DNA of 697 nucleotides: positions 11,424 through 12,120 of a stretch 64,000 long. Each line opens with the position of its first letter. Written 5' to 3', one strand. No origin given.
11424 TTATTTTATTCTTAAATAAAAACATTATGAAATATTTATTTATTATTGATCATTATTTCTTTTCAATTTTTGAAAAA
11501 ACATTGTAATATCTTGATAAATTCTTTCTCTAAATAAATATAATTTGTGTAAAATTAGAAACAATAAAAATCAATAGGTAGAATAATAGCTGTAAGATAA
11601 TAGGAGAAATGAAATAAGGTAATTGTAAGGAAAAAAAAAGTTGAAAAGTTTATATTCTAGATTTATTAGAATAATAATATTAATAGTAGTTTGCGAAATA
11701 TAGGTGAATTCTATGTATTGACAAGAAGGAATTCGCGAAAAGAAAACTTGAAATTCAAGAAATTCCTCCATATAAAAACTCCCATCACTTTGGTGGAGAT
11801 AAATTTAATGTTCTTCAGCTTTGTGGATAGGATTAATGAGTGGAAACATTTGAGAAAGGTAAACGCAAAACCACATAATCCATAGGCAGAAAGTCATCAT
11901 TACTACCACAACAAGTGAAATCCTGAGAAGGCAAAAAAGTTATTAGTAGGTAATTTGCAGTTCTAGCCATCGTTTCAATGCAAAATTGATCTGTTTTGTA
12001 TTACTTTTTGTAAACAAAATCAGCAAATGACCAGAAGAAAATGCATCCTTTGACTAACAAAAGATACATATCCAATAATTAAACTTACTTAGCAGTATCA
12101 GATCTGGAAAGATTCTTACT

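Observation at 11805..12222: Unannotated two-exon gene for V-ATPase subunit e, hidden by a stop-overlapping splice donor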

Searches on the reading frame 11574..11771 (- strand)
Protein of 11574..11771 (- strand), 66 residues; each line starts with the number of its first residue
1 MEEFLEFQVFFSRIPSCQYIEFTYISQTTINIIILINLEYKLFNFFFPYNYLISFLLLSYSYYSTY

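Call 42: search_protein_families(library=pfam, proteins=[window:11574-11771:-], max_evalue=1)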
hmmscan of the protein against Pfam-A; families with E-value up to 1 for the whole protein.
seq(66 aa): 0 families
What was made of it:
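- Checked: It has no Pfam match (call 42).
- Tried and rejected: The antisense 64-aa ORF, the downstream 66-aa ORF and the intron-internal 45-aa ORF have no Pfam match (call 42).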

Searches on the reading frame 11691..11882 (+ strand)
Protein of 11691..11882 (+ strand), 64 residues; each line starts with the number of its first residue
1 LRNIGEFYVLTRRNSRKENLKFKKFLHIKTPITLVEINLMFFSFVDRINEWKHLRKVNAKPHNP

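Call 42: search_protein_families(library=pfam, proteins=[window:11691-11882:+], max_evalue=1)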
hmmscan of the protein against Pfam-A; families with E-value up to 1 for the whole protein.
seq(64 aa): 0 families

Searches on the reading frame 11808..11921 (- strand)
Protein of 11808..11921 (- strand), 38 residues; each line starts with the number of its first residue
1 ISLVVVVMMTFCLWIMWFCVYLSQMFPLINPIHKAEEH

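Call 6: search_protein_families(library=pfam, proteins=[window:11808-11921:-], max_evalue=10)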
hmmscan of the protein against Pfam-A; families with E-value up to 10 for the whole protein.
seq(38 aa): 1 family
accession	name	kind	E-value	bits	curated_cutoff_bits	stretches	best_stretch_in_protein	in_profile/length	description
PF05493.18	ATP_synt_H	-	2.5e-10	41.1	25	1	4-33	31-60/62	ATP synthase subunit H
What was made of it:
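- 11805..11922 (-): Exon 2 (118 nt including TAA at 11807..11805). Supplies the G of Lys45, then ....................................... Contains TM helix 2 and the subunit-e C-terminal motif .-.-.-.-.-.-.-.. Alone it scores 41.1 bits on PF05493, profile positions 31-60 (call 6).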

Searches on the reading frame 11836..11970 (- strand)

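Call 42: search_protein_families(library=pfam, proteins=[window:11836-11970:-], max_evalue=1)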
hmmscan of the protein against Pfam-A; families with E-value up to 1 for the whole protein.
seq(45 aa): 1 family
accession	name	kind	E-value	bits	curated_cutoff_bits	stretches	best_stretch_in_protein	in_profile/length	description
PF25015.1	RBD_AKAP-17A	-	0.14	12.2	27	1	8-35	70-97/220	AKAP-17A-like, RNA-binding domain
